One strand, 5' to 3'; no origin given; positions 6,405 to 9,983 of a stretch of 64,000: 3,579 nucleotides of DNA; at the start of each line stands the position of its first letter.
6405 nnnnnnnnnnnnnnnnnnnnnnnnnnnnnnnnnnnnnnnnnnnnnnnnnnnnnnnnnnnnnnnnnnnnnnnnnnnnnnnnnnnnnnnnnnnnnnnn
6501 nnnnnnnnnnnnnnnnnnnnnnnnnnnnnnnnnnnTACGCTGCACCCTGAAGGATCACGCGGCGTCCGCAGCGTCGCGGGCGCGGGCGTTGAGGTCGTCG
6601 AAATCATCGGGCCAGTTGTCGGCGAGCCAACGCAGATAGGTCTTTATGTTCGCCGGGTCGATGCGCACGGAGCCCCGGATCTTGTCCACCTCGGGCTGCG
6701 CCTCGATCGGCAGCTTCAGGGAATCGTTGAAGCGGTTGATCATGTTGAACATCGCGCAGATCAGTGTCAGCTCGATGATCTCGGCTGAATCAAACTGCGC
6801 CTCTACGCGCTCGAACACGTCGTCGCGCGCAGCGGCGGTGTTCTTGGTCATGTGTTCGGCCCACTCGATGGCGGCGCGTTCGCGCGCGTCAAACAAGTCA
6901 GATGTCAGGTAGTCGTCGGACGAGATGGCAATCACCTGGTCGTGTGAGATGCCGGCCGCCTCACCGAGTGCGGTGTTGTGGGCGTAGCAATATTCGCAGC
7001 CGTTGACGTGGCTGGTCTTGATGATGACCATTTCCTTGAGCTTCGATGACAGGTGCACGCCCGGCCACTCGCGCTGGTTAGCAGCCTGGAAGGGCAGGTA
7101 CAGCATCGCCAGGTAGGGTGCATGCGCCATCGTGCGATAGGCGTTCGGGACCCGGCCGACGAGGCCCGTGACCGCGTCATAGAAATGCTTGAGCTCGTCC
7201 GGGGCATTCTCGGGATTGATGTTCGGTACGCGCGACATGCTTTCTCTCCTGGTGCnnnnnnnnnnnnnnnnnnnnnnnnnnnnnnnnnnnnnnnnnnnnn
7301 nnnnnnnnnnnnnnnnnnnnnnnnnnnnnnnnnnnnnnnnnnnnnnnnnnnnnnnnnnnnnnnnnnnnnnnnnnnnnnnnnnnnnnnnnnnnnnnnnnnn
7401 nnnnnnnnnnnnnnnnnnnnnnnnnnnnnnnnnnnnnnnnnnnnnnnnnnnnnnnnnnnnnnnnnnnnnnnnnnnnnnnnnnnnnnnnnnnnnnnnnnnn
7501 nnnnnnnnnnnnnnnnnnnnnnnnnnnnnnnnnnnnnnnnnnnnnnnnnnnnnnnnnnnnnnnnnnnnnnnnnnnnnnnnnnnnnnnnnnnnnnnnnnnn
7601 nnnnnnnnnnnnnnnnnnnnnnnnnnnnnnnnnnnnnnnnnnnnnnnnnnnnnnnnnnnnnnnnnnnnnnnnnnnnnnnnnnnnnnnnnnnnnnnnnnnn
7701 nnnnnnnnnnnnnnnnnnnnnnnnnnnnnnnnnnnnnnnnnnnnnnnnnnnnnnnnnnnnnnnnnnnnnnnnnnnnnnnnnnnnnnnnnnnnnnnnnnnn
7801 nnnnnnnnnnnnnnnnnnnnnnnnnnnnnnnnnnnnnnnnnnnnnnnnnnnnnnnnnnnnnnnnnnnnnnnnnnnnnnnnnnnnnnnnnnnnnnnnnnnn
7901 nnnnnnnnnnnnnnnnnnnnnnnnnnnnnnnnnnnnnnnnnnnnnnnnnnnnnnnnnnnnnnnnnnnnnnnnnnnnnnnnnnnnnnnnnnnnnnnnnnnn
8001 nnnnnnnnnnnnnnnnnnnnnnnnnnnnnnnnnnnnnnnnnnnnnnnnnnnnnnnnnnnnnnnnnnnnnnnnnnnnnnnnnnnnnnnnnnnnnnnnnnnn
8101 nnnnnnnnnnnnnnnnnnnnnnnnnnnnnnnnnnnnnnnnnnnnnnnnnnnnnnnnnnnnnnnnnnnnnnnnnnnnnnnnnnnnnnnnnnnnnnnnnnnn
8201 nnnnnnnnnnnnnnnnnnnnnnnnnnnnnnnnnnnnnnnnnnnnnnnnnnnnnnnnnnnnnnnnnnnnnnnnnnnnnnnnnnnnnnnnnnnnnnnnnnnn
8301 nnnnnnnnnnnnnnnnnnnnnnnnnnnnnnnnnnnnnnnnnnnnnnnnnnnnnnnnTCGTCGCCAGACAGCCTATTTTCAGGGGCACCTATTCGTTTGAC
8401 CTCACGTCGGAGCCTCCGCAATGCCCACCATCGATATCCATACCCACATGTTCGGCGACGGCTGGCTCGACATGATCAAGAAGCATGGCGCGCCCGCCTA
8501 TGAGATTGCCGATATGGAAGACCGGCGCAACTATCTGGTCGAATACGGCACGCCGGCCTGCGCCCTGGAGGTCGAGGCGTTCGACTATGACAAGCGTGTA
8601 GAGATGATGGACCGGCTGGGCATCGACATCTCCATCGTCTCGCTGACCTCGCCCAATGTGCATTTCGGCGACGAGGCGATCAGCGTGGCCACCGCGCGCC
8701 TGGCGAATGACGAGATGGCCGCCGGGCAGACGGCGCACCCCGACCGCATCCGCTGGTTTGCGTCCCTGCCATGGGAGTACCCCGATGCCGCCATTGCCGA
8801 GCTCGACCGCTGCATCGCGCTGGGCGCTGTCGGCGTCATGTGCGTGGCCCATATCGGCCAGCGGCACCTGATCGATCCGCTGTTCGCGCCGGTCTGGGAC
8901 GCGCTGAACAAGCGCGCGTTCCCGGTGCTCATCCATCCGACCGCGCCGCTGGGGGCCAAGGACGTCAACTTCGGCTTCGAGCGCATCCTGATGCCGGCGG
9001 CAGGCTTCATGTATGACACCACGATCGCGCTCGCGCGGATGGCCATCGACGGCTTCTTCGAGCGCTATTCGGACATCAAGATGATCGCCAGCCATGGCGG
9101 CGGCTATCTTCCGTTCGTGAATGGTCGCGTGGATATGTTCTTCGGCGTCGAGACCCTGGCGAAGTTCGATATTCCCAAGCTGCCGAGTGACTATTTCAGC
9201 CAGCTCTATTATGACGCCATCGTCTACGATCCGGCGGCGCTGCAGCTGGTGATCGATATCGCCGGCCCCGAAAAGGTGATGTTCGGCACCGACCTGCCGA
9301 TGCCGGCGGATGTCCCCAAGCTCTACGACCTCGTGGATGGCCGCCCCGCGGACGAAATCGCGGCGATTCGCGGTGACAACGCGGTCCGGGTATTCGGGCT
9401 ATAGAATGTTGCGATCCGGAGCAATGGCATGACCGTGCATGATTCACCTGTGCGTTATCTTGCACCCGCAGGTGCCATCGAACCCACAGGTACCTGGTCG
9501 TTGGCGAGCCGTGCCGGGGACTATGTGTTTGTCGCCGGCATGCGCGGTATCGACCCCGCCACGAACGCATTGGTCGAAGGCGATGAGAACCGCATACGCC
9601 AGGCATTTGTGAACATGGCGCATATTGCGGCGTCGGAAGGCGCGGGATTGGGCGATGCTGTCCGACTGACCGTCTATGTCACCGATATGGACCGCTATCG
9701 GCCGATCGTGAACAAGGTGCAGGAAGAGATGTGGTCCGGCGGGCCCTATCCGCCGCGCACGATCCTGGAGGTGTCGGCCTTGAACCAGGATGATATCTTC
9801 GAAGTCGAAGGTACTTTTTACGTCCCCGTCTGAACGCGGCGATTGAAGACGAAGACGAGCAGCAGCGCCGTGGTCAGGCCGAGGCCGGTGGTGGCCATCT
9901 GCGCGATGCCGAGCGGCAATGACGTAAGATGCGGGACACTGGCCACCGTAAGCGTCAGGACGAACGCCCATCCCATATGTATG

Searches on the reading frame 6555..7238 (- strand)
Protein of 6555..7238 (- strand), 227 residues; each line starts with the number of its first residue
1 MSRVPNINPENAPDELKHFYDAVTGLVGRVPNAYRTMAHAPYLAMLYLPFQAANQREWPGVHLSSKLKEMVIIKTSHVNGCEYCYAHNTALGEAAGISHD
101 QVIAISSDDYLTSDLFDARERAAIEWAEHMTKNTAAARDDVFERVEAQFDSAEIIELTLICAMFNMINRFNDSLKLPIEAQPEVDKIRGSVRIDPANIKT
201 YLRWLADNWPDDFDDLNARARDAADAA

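Call 21: search_protein_families(library=pfam, proteins=[window:6555-7238:-], max_evalue=0.01)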
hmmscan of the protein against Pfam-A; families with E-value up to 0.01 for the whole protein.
window:6555-7238:- (227 aa): 1 family
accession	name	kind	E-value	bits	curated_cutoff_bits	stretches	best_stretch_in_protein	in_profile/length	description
PF02627.25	CMD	-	4e-10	40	23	1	58-128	16-83/84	Carboxymuconolactone decarboxylase family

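Call 30: search_protein_families(library=ncbifam, proteins=[window:6555-7238:-], max_evalue=0.001)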
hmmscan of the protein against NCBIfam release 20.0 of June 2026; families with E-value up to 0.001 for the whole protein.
window:6555-7238:- (227 aa): 5 families
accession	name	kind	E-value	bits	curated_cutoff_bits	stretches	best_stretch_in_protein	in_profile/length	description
NF053654.1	GroundWater_YciW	equivalog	5.8e-22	78.3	310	1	57-178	50-173/179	YciW-related (seleno)protein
TIGR01926.1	peroxid_rel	subfamily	2.9e-17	63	81.8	1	3-177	2-174/178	peroxidase-related enzyme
NF041238.1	AhpD_rel_CFYUT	equivalog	3.7e-10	39.6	175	1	21-193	177-352/357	alkylhydroperoxidase-related (seleno)protein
TIGR04030.1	perox_Avi_7169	hypoth_equivalog_domain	8.6e-08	32.5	233.15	1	63-174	71-182/185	alkylhydroperoxidase domain protein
TIGR00778.1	ahpD_dom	domain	5.8e-06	25.7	27.8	1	63-101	3-41/51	alkylhydroperoxidase AhpD family core domain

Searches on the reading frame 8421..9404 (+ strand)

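Call 21: search_protein_families(library=pfam, proteins=[window:8421-9404:+], max_evalue=0.01)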
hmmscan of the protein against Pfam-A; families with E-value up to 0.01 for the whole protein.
window:8421-9404:+ (327 aa): 1 family
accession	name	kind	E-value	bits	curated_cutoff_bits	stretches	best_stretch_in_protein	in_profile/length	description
PF04909.20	Amidohydro_2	-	1.8e-30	107.1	26.4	1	4-327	1-289/289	Amidohydrolase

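Call 30: search_protein_families(library=ncbifam, proteins=[window:8421-9404:+], max_evalue=0.001)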
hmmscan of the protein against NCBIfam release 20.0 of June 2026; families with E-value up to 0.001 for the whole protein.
window:8421-9404:+ (327 aa): 0 families

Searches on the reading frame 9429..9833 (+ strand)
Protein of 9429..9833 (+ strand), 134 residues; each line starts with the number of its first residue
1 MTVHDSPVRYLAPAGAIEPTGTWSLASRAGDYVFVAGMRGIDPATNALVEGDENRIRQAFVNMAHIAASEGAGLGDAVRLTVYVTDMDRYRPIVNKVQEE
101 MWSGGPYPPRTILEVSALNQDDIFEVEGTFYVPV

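Call 21: search_protein_families(library=pfam, proteins=[window:9429-9833:+], max_evalue=0.01)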
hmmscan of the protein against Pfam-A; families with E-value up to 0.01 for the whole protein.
window:9429-9833:+ (134 aa): 1 family
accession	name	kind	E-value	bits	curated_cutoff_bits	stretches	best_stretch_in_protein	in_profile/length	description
PF01042.26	Ribonuc_L-PSP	-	2.8e-17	63.3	27.3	1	16-128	4-117/121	Endoribonuclease L-PSP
